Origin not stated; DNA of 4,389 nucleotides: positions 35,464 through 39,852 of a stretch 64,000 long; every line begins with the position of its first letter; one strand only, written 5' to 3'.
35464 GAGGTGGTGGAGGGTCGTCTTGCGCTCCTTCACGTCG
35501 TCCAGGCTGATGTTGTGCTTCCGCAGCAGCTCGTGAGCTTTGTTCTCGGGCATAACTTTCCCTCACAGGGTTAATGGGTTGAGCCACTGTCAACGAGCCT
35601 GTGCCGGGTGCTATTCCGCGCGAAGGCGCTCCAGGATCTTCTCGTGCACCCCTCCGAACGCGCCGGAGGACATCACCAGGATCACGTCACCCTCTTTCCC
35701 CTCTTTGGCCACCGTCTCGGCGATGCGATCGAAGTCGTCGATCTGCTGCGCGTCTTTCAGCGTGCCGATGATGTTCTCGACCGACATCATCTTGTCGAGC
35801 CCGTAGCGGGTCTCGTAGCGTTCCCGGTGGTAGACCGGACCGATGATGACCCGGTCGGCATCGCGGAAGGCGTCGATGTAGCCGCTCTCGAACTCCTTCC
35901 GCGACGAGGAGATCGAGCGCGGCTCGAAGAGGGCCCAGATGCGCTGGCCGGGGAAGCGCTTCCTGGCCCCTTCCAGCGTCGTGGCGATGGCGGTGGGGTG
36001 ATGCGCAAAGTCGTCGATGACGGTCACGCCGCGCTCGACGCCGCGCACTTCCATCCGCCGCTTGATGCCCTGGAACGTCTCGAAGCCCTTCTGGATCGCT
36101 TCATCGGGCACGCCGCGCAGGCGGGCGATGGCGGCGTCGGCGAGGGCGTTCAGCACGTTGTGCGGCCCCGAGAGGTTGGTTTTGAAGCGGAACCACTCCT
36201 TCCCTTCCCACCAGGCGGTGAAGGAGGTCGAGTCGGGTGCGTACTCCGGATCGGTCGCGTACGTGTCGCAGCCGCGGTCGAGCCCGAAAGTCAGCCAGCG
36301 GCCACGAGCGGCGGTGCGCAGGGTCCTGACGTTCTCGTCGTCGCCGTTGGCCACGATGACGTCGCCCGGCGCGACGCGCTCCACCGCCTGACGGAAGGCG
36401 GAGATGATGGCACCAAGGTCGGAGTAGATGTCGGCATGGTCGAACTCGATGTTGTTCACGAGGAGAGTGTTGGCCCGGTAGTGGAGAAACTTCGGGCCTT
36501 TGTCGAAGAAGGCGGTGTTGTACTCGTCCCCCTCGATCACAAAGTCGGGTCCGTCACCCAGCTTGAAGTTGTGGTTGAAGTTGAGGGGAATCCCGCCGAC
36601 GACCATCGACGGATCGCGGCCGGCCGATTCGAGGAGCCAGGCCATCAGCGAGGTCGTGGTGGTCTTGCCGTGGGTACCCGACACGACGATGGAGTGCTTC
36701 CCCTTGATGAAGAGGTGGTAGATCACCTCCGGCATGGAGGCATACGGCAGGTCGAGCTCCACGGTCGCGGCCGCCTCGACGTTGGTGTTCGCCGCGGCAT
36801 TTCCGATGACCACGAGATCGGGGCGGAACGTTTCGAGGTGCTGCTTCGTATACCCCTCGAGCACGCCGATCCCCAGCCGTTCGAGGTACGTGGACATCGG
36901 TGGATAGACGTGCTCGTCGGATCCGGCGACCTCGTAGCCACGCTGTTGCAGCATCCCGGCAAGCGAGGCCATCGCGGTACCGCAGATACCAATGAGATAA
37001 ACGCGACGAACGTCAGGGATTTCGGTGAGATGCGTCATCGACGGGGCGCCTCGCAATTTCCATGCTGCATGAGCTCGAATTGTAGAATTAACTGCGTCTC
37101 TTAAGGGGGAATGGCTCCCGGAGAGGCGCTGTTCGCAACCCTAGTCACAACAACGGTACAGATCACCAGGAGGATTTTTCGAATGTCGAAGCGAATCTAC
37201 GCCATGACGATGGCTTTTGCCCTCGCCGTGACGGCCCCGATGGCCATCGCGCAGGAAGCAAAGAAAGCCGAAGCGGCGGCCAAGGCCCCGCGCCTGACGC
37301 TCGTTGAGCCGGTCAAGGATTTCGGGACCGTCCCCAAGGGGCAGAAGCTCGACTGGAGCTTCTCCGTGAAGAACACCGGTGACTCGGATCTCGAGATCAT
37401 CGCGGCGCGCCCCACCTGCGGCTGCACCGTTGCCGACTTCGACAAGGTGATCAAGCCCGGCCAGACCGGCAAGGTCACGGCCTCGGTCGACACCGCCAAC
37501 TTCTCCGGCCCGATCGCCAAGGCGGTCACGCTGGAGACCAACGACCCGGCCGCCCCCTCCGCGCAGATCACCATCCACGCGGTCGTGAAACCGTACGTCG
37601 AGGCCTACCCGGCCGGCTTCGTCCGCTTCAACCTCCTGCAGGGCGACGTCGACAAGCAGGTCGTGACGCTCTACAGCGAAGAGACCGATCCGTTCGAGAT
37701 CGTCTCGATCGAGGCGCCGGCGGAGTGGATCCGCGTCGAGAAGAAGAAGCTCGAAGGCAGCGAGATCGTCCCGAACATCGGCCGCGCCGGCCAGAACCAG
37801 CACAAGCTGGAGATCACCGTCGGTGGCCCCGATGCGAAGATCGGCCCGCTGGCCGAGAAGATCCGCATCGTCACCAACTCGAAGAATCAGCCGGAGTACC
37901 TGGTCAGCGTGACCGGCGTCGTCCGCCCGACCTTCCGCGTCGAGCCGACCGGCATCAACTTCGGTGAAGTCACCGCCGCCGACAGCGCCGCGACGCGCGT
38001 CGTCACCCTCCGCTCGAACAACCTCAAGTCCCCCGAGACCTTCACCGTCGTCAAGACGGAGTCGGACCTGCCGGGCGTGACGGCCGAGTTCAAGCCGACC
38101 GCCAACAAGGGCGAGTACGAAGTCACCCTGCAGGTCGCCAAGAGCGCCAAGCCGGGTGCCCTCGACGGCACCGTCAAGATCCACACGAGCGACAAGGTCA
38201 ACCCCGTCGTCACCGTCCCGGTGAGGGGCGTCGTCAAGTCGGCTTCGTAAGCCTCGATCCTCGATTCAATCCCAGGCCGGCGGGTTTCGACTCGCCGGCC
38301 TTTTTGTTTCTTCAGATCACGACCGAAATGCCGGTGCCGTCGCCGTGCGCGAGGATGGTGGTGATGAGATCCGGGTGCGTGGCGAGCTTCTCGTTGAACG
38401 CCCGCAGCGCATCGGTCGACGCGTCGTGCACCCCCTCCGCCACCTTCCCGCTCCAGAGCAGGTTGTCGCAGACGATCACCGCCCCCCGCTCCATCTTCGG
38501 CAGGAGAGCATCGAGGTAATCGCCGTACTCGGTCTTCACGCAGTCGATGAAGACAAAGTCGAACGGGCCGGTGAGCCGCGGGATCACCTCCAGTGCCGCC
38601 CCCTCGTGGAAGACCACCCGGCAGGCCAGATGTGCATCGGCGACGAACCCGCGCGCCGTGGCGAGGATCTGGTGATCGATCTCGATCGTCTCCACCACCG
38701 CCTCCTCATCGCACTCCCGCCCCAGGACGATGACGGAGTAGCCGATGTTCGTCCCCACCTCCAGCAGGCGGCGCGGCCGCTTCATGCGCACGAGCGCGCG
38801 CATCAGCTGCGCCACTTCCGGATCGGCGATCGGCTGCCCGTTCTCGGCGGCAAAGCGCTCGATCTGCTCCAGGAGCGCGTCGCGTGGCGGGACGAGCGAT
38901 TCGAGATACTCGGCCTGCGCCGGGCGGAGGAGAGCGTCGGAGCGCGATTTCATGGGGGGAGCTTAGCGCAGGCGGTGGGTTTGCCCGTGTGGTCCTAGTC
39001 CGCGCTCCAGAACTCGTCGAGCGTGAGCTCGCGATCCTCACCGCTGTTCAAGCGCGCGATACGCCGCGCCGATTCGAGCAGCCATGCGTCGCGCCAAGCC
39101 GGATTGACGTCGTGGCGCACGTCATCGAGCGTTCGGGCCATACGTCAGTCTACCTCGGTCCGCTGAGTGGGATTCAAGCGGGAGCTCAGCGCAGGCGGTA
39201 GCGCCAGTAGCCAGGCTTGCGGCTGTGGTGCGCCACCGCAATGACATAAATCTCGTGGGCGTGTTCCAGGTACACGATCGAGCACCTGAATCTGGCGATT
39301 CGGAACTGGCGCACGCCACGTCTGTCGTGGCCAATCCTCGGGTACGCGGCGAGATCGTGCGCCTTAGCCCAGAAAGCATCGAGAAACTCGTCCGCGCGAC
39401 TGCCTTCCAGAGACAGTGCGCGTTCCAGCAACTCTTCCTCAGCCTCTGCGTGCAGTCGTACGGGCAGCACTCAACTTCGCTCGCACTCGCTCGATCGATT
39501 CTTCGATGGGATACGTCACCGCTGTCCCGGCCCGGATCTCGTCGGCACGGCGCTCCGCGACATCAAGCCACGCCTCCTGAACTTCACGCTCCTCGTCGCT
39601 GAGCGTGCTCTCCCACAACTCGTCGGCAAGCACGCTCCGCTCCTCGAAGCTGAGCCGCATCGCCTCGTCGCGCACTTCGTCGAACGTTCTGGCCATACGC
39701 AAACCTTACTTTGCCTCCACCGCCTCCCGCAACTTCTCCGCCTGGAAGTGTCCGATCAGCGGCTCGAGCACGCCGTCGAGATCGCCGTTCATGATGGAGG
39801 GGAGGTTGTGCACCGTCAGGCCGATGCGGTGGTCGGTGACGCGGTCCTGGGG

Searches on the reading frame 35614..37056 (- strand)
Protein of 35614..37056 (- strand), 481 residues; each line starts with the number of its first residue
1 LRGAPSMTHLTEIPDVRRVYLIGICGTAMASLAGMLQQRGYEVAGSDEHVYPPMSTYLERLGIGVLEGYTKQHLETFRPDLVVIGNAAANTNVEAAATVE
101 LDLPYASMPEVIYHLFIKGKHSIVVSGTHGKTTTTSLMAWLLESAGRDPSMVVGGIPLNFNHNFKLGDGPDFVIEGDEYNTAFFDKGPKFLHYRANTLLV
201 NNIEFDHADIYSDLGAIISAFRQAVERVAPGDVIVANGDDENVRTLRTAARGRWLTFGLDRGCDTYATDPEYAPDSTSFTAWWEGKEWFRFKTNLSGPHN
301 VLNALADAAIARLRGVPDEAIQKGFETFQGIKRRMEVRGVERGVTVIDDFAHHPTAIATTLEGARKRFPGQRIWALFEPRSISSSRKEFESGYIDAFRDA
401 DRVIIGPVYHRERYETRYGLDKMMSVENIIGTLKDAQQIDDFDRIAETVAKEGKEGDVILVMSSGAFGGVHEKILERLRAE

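Call 23: search_protein_families(library=pfam, proteins=[window:35614-37056:-], max_evalue=0.0001)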
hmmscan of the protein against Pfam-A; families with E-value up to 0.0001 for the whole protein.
window:35614-37056:- (481 aa): 3 families
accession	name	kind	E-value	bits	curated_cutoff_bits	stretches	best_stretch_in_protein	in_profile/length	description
PF08245.18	Mur_ligase_M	-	4.2e-20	73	24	1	125-310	1-199/200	Mur ligase middle domain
PF02875.26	Mur_ligase_C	-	6.2e-19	69.5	28.4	1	333-465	1-127/127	Mur ligase, glutamate ligase domain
PF01225.30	Mur_ligase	-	6.7e-14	52.5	21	1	19-115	2-90/95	Mur ligase family, catalytic domain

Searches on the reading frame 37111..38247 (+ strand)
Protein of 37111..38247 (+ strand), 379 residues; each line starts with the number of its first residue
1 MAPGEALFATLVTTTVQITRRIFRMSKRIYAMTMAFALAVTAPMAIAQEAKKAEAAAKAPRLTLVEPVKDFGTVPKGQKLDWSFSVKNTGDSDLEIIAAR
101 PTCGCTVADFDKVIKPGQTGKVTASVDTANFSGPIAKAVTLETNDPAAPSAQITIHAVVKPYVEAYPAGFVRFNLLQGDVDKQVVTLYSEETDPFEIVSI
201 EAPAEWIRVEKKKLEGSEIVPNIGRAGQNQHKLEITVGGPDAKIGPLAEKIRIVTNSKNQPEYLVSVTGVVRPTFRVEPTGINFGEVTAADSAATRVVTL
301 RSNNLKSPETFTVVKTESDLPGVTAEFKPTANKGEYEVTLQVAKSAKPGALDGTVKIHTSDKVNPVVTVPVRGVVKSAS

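Call 23: search_protein_families(library=pfam, proteins=[window:37111-38247:+], max_evalue=0.0001)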
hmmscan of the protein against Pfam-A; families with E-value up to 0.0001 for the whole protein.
window:37111-38247:+ (379 aa): 2 families
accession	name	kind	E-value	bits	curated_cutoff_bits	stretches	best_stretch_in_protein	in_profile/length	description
PF07610.17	DUF1573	-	1.3e-24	86.5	26.1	1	65-158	4-97/98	Protein of unknown function (DUF1573)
PF22544.2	HYDIN_VesB_CFA65-like_Ig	-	2e-16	60.5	25.5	1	60-157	1-99/100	HYDIN/CFA65/VesB-like, Ig-like domain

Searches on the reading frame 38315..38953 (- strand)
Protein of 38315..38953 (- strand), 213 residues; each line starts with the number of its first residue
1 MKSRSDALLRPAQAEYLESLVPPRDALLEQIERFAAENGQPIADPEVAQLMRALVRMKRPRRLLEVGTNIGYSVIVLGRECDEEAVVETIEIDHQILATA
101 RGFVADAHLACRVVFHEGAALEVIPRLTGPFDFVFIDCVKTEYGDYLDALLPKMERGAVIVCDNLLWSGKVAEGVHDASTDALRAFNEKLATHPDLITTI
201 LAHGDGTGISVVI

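Call 23: search_protein_families(library=pfam, proteins=[window:38315-38953:-], max_evalue=0.0001)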
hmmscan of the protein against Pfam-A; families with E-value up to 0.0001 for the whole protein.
window:38315-38953:- (213 aa): 3 families
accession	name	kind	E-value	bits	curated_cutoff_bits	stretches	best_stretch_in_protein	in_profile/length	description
PF01596.23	Methyltransf_3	-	1.6e-26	93.4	22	1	27-207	10-198/204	O-methyltransferase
PF13578.12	Methyltransf_24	-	4.1e-13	50.5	26.3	1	64-164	1-104/105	Methyltransferase domain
PF01135.25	PCMT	-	2.6e-05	24.6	20.3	1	38-137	52-149/210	Protein-L-isoaspartate(D-aspartate) O-methyltransferase (PCMT)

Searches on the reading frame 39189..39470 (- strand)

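Call 27: search_protein_families(library=pfam, proteins=[window:39189-39470:-], max_evalue=0.0001)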
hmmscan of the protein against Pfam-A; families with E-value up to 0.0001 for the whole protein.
window:39189-39470:- (94 aa): 1 family
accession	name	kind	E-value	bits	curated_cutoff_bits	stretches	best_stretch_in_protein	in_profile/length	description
PF05016.21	ParE_toxin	-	3.6e-07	31.1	23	1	4-85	1-88/89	ParE toxin of type II toxin-antitoxin system, parDE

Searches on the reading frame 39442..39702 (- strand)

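Call 27: search_protein_families(library=pfam, proteins=[window:39442-39702:-], max_evalue=0.0001)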
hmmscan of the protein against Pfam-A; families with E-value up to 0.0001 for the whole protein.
window:39442-39702:- (87 aa): 1 family
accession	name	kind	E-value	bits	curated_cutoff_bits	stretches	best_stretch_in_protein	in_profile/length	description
PF09720.15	Unstab_antitox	-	2e-11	44.1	23.3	1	17-68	2-53/54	Putative addiction module component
